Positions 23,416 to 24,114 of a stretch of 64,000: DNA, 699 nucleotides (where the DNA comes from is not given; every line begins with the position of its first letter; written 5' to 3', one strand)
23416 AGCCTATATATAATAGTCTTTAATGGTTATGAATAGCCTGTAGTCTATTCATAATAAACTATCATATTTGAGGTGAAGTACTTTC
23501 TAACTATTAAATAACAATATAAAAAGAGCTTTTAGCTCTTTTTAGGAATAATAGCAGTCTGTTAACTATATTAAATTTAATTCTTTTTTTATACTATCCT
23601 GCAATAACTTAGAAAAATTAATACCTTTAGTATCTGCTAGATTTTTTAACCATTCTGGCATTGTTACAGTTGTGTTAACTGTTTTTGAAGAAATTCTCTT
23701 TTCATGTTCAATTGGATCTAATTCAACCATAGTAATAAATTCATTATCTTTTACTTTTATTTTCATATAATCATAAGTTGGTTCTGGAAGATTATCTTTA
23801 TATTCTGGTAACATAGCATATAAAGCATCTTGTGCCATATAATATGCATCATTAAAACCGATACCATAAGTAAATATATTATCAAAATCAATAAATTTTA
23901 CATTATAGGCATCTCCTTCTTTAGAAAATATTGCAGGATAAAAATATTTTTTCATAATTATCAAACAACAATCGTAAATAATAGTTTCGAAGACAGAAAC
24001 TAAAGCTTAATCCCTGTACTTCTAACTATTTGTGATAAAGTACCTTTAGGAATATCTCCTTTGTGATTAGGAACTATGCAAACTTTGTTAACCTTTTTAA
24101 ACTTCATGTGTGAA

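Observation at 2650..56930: Abundant family of dispersed intergenic palindromic repeat elements (at least 9 copies in 64 kb) built from a few hairpin modules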

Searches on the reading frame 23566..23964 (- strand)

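Call 23: search_protein_families(library=pfam, proteins=[window:23566-23964:-])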
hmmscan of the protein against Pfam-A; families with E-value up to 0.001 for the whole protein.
window:23566-23964:- (132 aa): 1 family
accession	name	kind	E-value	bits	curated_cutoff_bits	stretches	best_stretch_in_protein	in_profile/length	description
PF15919.11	HicB_lk_antitox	-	0.00033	21.2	27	1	10-108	2-102/123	HicB_like antitoxin of bacterial toxin-antitoxin system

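Call 69: search_protein_families(library=pfam, proteins=[window:23566-23964:-], max_evalue=0.1)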
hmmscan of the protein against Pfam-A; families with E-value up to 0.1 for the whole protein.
window:23566-23964:- (132 aa): 2 families
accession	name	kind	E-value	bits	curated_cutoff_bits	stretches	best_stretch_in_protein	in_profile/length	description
PF15919.11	HicB_lk_antitox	-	0.00033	21.2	27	1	10-108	2-102/123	HicB_like antitoxin of bacterial toxin-antitoxin system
PF16448.10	LapD_MoxY_N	-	0.0019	18.5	25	1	43-116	22-95/124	LapD/MoxY periplasmic domain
